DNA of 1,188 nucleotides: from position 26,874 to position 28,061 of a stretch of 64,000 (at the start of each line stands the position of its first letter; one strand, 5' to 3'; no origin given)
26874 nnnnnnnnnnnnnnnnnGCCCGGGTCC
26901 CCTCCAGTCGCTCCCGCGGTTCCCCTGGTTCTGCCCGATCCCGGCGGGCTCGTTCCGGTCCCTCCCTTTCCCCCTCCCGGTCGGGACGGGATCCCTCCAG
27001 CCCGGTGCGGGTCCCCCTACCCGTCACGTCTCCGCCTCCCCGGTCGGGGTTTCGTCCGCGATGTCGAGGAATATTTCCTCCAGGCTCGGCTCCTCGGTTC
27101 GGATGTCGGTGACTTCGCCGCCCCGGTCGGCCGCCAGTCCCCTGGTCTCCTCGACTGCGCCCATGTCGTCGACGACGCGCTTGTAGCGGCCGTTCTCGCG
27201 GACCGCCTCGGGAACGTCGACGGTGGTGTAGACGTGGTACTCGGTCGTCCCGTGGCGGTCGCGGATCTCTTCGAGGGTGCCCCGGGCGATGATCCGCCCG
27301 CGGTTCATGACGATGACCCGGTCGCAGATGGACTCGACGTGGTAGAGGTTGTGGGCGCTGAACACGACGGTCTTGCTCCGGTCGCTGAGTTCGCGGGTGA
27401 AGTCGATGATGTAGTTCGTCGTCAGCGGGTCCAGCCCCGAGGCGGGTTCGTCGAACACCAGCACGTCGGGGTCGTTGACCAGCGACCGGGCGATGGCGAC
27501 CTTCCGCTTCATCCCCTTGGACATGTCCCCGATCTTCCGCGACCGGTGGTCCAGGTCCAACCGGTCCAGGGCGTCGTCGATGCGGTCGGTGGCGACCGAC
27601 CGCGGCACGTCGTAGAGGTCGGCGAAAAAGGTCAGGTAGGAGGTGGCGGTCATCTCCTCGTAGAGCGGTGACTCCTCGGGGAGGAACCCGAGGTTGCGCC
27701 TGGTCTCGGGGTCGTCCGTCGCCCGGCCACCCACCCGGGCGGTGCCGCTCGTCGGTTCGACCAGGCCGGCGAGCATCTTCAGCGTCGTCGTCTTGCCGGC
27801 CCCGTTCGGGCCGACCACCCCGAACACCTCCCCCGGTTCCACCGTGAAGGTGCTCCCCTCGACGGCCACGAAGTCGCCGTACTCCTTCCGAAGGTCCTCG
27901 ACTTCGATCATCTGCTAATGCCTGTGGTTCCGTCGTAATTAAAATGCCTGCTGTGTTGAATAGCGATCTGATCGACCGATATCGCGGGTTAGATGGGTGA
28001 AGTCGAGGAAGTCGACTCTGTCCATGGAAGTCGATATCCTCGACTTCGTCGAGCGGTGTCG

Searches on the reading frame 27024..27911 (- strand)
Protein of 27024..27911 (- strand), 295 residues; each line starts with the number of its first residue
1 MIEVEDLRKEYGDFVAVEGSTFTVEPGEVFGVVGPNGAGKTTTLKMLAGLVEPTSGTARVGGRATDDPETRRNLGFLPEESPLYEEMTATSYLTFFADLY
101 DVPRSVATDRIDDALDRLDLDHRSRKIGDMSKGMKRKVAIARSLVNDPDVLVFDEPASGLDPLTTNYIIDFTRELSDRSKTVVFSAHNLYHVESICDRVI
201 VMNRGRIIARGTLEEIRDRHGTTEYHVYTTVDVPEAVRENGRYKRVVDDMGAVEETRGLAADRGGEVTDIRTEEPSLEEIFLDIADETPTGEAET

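Call 3: search_protein_families(library=pfam, proteins=[window:27024-27911:-], max_evalue=1)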
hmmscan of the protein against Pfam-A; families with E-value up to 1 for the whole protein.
window:27024-27911:- (295 aa): 19 families
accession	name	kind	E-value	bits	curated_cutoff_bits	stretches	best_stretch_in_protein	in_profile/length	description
PF00005.33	ABC_tran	-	1.5e-31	110.2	25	1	19-157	3-136/137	ABC transporter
PF13304.12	AAA_21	-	3e-13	50.9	27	2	126-190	234-301/304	AAA domain, putative AbiEii toxin, Type IV TA system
PF13732.12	DrrA1-3_C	-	1.9e-07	32.1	27.4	1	211-283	1-79/81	ATP-binding protein DrrA1-3-like, C-terminal domain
PF13604.12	AAA_30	-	0.0026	17.9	27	1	25-56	16-46/191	AAA domain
PF25199.1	nSTAND_NTPase5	-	0.0041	17.4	34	1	25-79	39-92/145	Novel STAND NTPase 5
PF13401.12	AAA_22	-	0.0068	17.2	27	1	32-157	10-94/130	AAA domain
PF13476.12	AAA_23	-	0.01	16.9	27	1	22-47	15-39/201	AAA domain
PF13166.12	AAA_13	-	0.016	14.3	36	0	145-195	524-577/713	AAA domain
PF22039.1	HUTI_composite_bact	-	0.02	15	25.5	1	205-220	8-23/26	Imidazolonepropionase-like composite domain, bacteria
PF00448.28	SRP54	-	0.043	13.9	22.7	1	31-52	5-26/196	SRP54-type protein, GTPase domain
PF13479.12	AAA_24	-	0.069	13.4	27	1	31-49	6-24/195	AAA domain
PF02463.25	SMC_N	-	0.081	12.8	40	0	29-44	26-41/220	RecF/RecN/SMC N terminal domain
PF13555.12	AAA_29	-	0.086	13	27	1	19-47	14-42/61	P-loop containing region of AAA domain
PF19993.5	DO-GTPase2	-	0.086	12.9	27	1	29-48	2-21/226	Double-GTPase 2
PF13514.12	AAA_27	-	0.11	12.5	22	1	11-49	11-48/206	AAA domain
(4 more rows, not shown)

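Call 4: search_protein_families(library=ncbifam, proteins=[window:27024-27911:-], max_evalue=1)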
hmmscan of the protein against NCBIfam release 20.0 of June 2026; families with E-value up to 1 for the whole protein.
window:27024-27911:- (295 aa): 200 families (the best 25 are shown)
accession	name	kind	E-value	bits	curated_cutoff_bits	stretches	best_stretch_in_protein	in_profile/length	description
TIGR01188.1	drrA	subfamily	3e-72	243.5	312.45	2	9-227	1-222/302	daunorubicin resistance ABC transporter, ATP-binding protein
TIGR03522.1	GldA_ABC_ATP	equivalog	3.9e-61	207.1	402.6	1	2-236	3-239/301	gliding motility-associated ABC transporter ATP-binding subunit GldA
NF033858.1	ABC2_perm_RbbA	equivalog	1.1e-51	175.8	1050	1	2-224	267-492/909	ribosome-associated ATPase/putative transporter RbbA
NF010060.0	PRK13537.1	equivalog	3.8e-50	170.6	521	1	2-218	16-235/314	nodulation factor ABC transporter ATP-binding protein NodI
TIGR03864.1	PQQ_ABC_ATP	hypoth_equivalog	4.5e-45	153.9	302.25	1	2-224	2-227/236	ABC transporter, ATP-binding subunit, PQQ-dependent alcohol dehydrogenase system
TIGR03740.1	galliderm_ABC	subfamily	1.2e-42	146.2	309.75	1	3-214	2-209/223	lantibiotic protection ABC transporter ATP-binding subunit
NF010059.0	PRK13536.1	equivalog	7.2e-42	143.3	549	1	2-220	44-265/342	nodulation factor ABC transporter ATP-binding protein NodI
TIGR04406.1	LPS_export_lptB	equivalog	6.9e-41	140.1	240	1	2-219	2-225/239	LPS export ABC transporter ATP-binding protein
TIGR01288.1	nodI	equivalog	6.3e-40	137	424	1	2-220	5-226/303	nodulation factor ABC transporter ATP-binding protein NodI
TIGR04521.1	ECF_ATPase_2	equivalog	2.1e-37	128.7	330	1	15-225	19-241/279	energy-coupling factor transporter ATPase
TIGR00968.1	3a0106s01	subfamily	1.5e-36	126.1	342.75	1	2-221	1-223/237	sulfate ABC transporter ATP-binding protein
NF053840.1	MnTportMntADein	equivalog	2.6e-35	122.2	400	1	1-217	1-220/240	manganese ABC transporter ATP-binding protein MntA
TIGR03265.1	PhnT2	equivalog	5.2e-35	121.3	457.7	1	2-219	5-225/353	putative 2-aminoethylphosphonate ABC transporter ATP-binding protein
TIGR03771.1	anch_rpt_ABC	equivalog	7.2e-35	120.7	268.8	1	23-220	2-203/223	anchored repeat-type ABC transporter ATP-binding subunit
TIGR01186.1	proV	subfamily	7.4e-35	120.7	326.6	1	11-218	3-219/363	betaine/proline/choline family ABC transporter ATP-binding protein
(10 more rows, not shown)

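Call 75: search_protein_families(library=padloc, proteins=[window:27024-27911:-], max_evalue=0.01)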
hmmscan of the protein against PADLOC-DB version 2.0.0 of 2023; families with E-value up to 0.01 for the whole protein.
window:27024-27911:- (295 aa): 14 families
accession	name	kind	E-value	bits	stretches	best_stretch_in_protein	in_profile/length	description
PDLC04135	mad3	-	3.1e-30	103.9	2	123-221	257-361/374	mads_3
PDLC02980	AriA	-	2.7e-14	51.8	2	125-190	233-301/304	-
PDLC04140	mad8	-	7.1e-11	40.2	2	86-192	125-237/314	mads_8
PDLC02335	AbiLi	-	3.5e-09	34.2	1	92-193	148-242/326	AbiLi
PDLC04175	HEC-01A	-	1.9e-06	25.1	1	95-190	215-310/363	-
PDLC04213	HEC-02A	-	6.7e-06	23.9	0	143-189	227-273/337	-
PDLC04174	HEC-01A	-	1.8e-05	22.2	1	81-205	97-226/264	-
PDLC04214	HEC-02A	-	7.7e-05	20.1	0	123-193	209-283/338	-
PDLC04541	PDC-M25A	-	0.00013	19.2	0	129-188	250-306/380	-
PDLC02914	ATPase-Toprim_I-B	-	0.00036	17.8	0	28-49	26-47/443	-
PDLC04149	HEC-04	-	0.0017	15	0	30-45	50-65/494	-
PDLC04176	HEC-01A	-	0.0031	14.9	0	146-188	275-317/371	-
PDLC00281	PtuA1|PtuA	-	0.004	14.3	1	27-63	37-73/448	AAA ATPase domain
PDLC04734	PDC-M62A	-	0.0068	13.4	1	27-52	60-85/597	-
